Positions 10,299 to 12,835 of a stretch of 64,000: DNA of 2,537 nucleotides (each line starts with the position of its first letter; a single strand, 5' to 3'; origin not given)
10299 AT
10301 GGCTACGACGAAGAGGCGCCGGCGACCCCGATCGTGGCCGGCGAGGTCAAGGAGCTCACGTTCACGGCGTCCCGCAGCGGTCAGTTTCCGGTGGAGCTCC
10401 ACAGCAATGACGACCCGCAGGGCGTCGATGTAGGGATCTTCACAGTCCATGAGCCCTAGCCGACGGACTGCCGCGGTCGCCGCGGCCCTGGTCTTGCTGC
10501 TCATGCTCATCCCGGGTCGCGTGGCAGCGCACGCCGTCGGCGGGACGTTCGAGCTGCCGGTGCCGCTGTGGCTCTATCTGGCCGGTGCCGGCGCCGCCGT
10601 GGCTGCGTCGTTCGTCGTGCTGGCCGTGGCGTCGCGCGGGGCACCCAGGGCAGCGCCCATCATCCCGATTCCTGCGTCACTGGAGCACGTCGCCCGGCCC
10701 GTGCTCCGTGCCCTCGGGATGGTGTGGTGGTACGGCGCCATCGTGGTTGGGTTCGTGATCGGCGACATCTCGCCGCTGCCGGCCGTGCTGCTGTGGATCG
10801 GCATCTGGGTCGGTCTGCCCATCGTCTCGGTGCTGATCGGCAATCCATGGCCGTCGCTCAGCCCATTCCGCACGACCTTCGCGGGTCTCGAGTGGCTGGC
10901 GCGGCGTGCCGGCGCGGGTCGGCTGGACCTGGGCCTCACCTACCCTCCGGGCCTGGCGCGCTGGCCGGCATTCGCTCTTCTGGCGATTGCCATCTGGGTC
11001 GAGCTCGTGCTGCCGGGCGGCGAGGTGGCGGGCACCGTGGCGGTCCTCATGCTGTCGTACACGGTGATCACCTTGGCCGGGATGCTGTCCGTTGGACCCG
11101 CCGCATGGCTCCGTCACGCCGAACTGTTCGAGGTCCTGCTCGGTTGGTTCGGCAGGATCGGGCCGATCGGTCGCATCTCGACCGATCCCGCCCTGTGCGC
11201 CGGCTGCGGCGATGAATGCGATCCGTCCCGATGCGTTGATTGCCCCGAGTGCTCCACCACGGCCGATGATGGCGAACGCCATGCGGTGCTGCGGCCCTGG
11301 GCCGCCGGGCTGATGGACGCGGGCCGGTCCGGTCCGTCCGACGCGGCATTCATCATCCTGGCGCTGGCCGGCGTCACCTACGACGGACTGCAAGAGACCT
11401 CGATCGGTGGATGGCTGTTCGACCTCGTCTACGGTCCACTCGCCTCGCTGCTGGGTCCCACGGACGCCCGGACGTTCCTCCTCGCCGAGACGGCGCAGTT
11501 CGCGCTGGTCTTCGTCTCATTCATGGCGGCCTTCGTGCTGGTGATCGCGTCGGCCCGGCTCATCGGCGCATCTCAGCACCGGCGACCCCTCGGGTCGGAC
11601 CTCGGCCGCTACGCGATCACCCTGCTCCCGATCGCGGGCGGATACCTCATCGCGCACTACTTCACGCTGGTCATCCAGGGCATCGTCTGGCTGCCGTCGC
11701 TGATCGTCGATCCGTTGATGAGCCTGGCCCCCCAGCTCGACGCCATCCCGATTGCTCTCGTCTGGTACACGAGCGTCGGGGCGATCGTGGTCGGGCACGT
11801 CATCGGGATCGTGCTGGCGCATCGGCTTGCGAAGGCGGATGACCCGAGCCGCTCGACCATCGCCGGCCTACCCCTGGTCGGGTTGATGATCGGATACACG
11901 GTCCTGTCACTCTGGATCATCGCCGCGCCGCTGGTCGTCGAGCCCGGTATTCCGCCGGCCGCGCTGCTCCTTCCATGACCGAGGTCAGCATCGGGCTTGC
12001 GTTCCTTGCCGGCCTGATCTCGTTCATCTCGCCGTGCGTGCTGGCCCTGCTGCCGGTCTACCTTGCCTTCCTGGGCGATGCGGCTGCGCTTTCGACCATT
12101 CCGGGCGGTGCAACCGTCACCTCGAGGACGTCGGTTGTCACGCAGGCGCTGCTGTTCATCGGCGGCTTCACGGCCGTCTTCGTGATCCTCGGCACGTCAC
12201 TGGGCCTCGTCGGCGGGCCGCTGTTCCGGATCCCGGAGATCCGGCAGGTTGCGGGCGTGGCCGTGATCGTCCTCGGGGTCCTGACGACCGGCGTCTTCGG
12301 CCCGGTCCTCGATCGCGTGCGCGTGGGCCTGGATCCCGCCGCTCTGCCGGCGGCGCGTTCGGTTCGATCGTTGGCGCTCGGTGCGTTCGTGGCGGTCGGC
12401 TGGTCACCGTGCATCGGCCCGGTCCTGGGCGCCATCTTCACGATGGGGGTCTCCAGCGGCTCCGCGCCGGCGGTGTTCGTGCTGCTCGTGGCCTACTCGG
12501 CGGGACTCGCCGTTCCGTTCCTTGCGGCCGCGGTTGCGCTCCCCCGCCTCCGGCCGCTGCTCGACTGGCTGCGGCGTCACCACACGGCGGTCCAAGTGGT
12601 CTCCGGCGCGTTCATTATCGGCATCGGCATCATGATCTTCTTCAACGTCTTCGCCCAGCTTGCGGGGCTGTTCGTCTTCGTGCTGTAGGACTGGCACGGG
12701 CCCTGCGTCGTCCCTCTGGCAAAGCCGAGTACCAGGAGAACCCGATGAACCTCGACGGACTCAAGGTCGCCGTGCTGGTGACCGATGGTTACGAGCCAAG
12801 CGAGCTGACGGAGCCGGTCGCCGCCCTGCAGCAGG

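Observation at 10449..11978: Uncharacterised polytopic membrane protein with a six-Cys loop and N-terminal His inside a copper / cytochrome-c maturation operon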

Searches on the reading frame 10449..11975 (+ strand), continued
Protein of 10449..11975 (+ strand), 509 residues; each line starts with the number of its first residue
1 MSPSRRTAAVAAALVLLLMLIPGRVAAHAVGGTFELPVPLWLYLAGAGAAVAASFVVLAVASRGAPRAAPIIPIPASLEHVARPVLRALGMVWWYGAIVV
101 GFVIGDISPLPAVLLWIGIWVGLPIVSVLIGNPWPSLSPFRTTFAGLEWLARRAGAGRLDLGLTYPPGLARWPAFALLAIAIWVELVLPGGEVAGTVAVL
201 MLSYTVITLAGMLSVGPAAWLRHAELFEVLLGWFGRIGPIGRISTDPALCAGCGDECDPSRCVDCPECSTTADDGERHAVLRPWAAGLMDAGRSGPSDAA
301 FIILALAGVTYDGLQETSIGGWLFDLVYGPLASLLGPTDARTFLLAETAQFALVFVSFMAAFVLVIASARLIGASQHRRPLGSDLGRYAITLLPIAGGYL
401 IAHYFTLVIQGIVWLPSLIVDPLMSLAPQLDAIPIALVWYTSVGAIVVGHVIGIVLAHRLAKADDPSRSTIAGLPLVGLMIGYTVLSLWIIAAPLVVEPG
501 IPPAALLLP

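Call 79: get_annotated_region(hit=H20, flank=5000)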
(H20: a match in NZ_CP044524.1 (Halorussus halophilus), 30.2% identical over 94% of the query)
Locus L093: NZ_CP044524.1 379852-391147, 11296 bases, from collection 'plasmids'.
description: Halorussus halophilus strain ZS-3 plasmid unnamed1, complete sequence
organism: Halorussus halophilus (NCBI taxid 2650975)
taxonomy: Archaea; Euryarchaeota; Halobacteria; Halobacteriales; Haladaptataceae; Halorussus; Halorussus halophilus
host: -; source: pure culture,marine solar saltern; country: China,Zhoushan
typing (MOB-suite, as given by PLSDB): non-mobilizable
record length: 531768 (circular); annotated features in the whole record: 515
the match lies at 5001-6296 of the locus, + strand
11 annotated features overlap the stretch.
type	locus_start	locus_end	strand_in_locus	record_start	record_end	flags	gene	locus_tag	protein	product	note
CDS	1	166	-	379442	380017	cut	-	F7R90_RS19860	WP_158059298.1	NAD(P)/FAD-dependent oxidoreductase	-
CDS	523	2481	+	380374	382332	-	-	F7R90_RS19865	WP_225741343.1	ABC transporter ATP-binding protein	-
CDS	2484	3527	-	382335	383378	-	-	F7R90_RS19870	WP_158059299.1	mRNA cleavage and polyadenylation specificity factor-like protein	-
CDS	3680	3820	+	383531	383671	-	-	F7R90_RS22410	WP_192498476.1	hypothetical protein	-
CDS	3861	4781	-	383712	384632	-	-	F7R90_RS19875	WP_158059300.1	hypothetical protein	-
CDS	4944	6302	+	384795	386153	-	-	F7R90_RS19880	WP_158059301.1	hypothetical protein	-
CDS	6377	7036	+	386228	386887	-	-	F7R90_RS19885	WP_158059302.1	class I SAM-dependent methyltransferase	-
CDS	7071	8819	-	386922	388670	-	-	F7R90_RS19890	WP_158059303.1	alkaline phosphatase D family protein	-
CDS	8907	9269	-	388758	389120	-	-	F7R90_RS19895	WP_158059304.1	hypothetical protein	-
CDS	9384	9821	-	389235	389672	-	-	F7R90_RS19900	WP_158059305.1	VOC family protein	-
CDS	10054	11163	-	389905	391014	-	-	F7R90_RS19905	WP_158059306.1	methyltransferase domain-containing protein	-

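Call 80: get_annotated_region(hit=H8, flank=5000)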
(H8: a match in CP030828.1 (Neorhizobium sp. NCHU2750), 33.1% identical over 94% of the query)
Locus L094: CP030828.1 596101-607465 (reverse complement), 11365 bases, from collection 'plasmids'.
description: Neorhizobium sp. NCHU2750 plasmid pNCHU2750a, complete sequence
organism: Neorhizobium sp. NCHU2750 (NCBI taxid 1825976)
taxonomy: Bacteria; Pseudomonadota; Alphaproteobacteria; Hyphomicrobiales; Rhizobiaceae; Neorhizobium; Neorhizobium sp. NCHU2750
host: -; source: Rosa; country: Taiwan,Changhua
typing (MOB-suite, as given by PLSDB): non-mobilizable
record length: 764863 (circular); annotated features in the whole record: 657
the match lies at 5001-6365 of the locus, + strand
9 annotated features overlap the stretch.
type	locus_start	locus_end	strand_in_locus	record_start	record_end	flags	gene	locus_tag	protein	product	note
CDS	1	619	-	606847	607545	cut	livF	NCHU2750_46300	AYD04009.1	branched-chain amino acid ABC transporter ATP-binding protein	-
CDS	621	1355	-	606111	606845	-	livG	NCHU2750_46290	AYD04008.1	branched-chain amino acid ABC transporter ATP-binding protein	-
CDS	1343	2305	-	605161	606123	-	livM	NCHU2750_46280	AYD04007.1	branched-chain amino acid ABC transporter permease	-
CDS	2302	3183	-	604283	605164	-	livH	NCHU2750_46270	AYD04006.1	branched-chain amino acid ABC transporter permease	-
CDS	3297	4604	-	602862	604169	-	livK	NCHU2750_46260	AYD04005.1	branched-chain amino acid ABC transporter substrate-binding protein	-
CDS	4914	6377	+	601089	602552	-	-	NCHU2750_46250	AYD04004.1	hypothetical protein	-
CDS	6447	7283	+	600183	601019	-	fpr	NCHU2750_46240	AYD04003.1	ferredoxin NADP reductase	-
CDS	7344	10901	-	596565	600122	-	nicB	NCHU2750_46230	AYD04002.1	nicotinate dehydrogenase subunit B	-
CDS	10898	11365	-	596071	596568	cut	nicA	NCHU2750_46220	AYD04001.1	nicotinate dehydrogenase subunit A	-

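Call 81: get_annotated_region(hit=H22, flank=5000)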
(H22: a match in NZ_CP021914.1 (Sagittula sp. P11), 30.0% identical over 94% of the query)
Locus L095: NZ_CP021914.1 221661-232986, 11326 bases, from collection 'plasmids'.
description: Sagittula sp. P11 plasmid unnamed1, complete sequence
organism: Sagittula sp. P11 (NCBI taxid 2009329)
taxonomy: Bacteria; Pseudomonadota; Alphaproteobacteria; Rhodobacterales; Roseobacteraceae; Sagittula; Sagittula sp. P11
host: -; source: cell culture,sulfidic waters (60 m) from the Peruvian upwelling region; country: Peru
typing (MOB-suite, as given by PLSDB): non-mobilizable
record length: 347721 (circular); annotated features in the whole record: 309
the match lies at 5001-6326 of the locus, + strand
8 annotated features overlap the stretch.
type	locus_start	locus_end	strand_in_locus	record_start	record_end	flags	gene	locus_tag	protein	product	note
CDS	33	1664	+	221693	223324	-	-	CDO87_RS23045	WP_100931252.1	GMC family oxidoreductase N-terminal domain-containing protein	-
CDS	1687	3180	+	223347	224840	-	-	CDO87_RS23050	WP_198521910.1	aldehyde dehydrogenase family protein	-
CDS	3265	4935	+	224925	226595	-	-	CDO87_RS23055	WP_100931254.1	tannase/feruloyl esterase family alpha/beta hydrolase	-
CDS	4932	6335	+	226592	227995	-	-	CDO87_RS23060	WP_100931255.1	hypothetical protein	-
CDS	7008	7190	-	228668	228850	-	-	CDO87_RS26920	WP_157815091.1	hypothetical protein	-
CDS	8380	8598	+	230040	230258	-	-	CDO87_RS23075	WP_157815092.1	hypothetical protein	-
CDS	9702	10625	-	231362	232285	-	-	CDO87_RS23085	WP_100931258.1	LysR family transcriptional regulator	-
CDS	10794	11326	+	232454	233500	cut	-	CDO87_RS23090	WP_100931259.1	glutamate cyclase domain-containing protein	-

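Call 82: search_protein_families(library=pfam, proteins=[L092:7714-8772:+, L092:6336-7604:+, L092:4596-4898:+, L091:10717-11784:+, L091:2558-3805:+, L085:5332-6390:+, L090:4422-5576:+, L090:3460-4422:+, L083:4945-5616:+, L081:4754-5260:+], max_evalue=0.01)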
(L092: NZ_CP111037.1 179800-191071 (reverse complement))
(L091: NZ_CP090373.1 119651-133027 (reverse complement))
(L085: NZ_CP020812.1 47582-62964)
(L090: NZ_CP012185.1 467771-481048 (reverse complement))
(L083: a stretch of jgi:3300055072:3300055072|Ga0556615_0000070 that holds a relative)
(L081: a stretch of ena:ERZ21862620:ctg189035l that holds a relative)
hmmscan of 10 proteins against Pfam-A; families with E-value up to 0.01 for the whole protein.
L092:7714-8772:+ (353 aa): 2 families
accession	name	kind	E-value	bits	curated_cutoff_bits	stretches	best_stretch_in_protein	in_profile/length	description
PF24041.1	DUF7350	-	3.9e-51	172.8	27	1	231-351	2-124/125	Domain of unknown function (DUF7350)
PF10634.15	Iron_transport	-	6.1e-08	33.4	21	1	120-163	73-115/150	Fe2+ transport protein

L092:6336-7604:+ (423 aa): 2 families
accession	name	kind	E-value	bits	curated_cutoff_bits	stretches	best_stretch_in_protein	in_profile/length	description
PF24152.1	DUF7405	-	6.3e-160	532.2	27.1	1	70-411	1-347/347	Family of unknown function (DUF7405)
PF20628.3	Dyp_perox_C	-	5.4e-07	30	20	1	229-410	6-162/166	Dyp-type peroxidase, C-terminal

L092:4596-4898:+ (101 aa): 1 family
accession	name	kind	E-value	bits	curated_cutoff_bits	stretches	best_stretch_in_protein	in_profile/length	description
PF24035.1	DUF7344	-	7.3e-09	36.3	27.8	1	16-83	1-75/76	Domain of unknown function (DUF7344)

L091:10717-11784:+ (356 aa): 2 families
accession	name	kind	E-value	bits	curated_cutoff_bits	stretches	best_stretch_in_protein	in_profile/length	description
PF24041.1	DUF7350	-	1.2e-55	187.3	27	2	231-354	2-125/125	Domain of unknown function (DUF7350)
PF10634.15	Iron_transport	-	1.1e-08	35.8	21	1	116-169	68-121/150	Fe2+ transport protein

L091:2558-3805:+ (416 aa): 1 family
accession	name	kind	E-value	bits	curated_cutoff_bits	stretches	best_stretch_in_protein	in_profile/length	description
PF02535.28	Zip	-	9.6e-05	22.2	35.1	1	263-409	169-321/323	ZIP Zinc transporter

L085:5332-6390:+ (353 aa): 0 families

L090:4422-5576:+ (385 aa): 0 families

L090:3460-4422:+ (321 aa): 0 families

L083:4945-5616:+ (224 aa): 0 families

L081:4754-5260:+ (169 aa): 0 families

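Call 92: list_cluster_members(proteins=[window:10449-11975:+, P0387, P0454])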
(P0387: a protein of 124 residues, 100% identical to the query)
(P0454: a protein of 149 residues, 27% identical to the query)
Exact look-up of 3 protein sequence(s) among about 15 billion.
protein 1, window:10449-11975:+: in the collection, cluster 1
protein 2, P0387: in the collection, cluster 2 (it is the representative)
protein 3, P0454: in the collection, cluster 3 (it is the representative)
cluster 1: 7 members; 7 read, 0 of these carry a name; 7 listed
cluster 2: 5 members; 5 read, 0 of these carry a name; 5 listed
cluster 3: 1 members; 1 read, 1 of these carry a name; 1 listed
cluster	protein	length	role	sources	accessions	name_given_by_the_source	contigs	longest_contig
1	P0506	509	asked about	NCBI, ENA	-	-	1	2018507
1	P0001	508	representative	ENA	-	-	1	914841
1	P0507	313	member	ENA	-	-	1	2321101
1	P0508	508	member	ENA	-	-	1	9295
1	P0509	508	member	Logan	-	-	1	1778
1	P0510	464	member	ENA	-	-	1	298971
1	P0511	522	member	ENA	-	-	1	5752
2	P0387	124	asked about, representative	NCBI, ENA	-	-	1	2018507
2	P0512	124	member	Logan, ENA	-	-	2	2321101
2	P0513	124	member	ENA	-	-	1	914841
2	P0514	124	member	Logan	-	-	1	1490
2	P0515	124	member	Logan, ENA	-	-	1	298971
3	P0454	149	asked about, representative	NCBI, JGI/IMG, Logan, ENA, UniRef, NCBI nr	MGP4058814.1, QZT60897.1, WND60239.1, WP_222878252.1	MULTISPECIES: hypothetical protein [Mycolicibacterium] | hypothetical protein | hypothetical protein n=1 Tax=Mycobacteriaceae TaxID=1762 RepID=UPI001CA31E56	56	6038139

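Call 105: get_annotated_region(hit=H13, flank=7000)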
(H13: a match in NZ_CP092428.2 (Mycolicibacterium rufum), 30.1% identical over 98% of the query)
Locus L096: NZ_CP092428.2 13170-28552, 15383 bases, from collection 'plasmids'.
description: Mycolicibacterium rufum strain JCM 16372 plasmid unnamed, complete sequence
organism: Mycolicibacterium rufum (NCBI taxid 318424)
taxonomy: Bacteria; Actinomycetota; Actinomycetes; Mycobacteriales; Mycobacteriaceae; Mycolicibacterium; Mycolicibacterium rufum
host: -; source: -; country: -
typing (MOB-suite, as given by PLSDB): mobilizable; relaxase MOBF
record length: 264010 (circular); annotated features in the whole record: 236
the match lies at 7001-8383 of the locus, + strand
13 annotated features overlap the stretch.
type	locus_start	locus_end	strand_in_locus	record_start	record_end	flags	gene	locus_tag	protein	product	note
CDS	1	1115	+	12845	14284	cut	-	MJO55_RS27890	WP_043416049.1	FAD-dependent oxidoreductase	-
CDS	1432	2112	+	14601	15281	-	-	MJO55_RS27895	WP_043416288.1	DUF433 domain-containing protein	-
CDS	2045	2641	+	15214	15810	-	-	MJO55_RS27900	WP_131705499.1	hypothetical protein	-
CDS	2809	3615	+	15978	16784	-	-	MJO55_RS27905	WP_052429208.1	sterol desaturase family protein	GO:0008610 - lipid biosynthetic process [Evidence IEA]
CDS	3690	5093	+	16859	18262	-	-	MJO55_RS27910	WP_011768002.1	IS1380 family transposase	-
CDS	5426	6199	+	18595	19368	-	-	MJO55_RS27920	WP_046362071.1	helix-turn-helix transcriptional regulator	GO:0006355 - regulation of DNA-templated transcription [Evidence IEA]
CDS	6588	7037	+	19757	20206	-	-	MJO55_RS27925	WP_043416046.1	hypothetical protein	-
CDS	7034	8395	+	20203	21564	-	-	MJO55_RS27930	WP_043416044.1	hypothetical protein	-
CDS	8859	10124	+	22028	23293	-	-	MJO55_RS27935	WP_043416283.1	Ig-like domain-containing protein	-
CDS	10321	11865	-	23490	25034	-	-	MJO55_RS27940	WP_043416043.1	fused MFS/spermidine synthase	-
CDS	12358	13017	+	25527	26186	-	-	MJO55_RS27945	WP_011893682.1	thioredoxin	-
CDS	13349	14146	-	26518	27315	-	-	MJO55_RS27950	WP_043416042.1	CbtA family protein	-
CDS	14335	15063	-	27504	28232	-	-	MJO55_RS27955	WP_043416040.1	lytic murein transglycosylase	-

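Call 106: get_annotated_region(hit=H14, flank=7000)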
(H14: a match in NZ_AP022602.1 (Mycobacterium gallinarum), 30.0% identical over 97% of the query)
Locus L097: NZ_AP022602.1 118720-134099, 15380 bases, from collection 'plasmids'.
description: Mycobacterium gallinarum strain JCM 6399 plasmid pJCM6399
organism: Mycobacterium gallinarum (NCBI taxid 39689)
taxonomy: Bacteria; Actinomycetota; Actinomycetes; Mycobacteriales; Mycobacteriaceae; Mycobacterium; Mycobacterium gallinarum
host: -; source: -; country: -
typing (MOB-suite, as given by PLSDB): mobilizable; relaxase MOBF
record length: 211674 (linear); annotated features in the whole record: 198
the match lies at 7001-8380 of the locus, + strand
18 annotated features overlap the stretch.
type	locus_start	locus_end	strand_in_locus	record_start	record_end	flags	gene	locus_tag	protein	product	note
CDS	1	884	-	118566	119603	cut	-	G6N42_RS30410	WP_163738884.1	tyrosine-type recombinase/integrase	GO:0015074 - DNA integration [Evidence IEA]; GO:0006310 - DNA recombination [Evidence IEA]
CDS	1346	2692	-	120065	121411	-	-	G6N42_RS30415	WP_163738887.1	MBL fold metallo-hydrolase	-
CDS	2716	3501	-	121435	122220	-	-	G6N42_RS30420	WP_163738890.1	sulfite exporter TauE/SafE family protein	GO:0006810 - transport [Evidence IEA]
CDS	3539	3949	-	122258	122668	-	-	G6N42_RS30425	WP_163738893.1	DUF302 domain-containing protein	-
CDS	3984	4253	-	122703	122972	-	-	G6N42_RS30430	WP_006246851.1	metal-sensitive transcriptional regulator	-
CDS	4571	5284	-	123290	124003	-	-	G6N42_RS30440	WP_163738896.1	DUF1326 domain-containing protein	-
CDS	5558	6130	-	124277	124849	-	-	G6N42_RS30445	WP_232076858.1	copper resistance protein CopC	-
CDS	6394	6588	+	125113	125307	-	-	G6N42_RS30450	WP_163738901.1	hypothetical protein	-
CDS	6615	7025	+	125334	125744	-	-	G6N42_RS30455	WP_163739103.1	hypothetical protein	-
CDS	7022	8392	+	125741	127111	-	-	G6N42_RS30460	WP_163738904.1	hypothetical protein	-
CDS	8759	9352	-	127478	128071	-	-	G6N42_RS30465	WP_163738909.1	heme-copper oxidase subunit III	-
CDS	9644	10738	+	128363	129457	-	ripC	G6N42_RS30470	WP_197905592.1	peptidoglycan hydrolase RipC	-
CDS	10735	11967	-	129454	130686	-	-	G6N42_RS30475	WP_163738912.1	Ig-like domain-containing protein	-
CDS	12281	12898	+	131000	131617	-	-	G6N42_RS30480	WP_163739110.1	TlpA disulfide reductase family protein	-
CDS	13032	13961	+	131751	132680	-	-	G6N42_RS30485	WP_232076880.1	cytochrome c oxidase assembly protein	-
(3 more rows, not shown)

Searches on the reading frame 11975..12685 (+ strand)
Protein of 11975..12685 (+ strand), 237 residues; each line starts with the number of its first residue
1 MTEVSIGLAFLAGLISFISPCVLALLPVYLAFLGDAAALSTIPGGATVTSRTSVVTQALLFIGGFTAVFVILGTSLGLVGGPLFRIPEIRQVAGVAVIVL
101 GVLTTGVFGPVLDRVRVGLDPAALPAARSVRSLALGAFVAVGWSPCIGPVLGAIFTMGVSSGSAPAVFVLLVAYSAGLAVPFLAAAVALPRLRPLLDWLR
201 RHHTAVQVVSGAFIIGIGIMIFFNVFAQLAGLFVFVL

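Call 3: search_protein_families(library=pfam, proteins=[window:11975-12685:+], max_evalue=1)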
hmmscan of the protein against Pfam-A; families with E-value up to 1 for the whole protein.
window:11975-12685:+ (237 aa): 1 family
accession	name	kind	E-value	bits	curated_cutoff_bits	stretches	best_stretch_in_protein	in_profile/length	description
PF02683.22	DsbD_TM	-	7.1e-07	29.2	27.1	1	6-221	5-214/219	Cytochrome C biogenesis protein transmembrane domain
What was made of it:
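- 11975..12688 (+): ccdA (DsbD_TM family thiol-disulfide electron transporter, 237 aa), the last gene of the operon. Pfam DsbD_TM scores 29.2 bits against a cut-off of 27.1 (call 3).
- On CcdA/DsbD_TM (gene 11975-12688): 29.2 bits against a cut-off of 27.1, covering residues 6-221 (call 3).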

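Call 4: search_protein_families(library=ncbifam, proteins=[window:11975-12685:+], max_evalue=1)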
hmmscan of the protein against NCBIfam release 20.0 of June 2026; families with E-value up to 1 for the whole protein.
window:11975-12685:+ (237 aa): 1 family
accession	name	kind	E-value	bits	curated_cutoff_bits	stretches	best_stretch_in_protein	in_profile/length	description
NF045694.1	seleno_TsoB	exception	1e-07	30.4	805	1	9-193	188-363/572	rhodanese/DsbD fusion-like selenoprotein TsoB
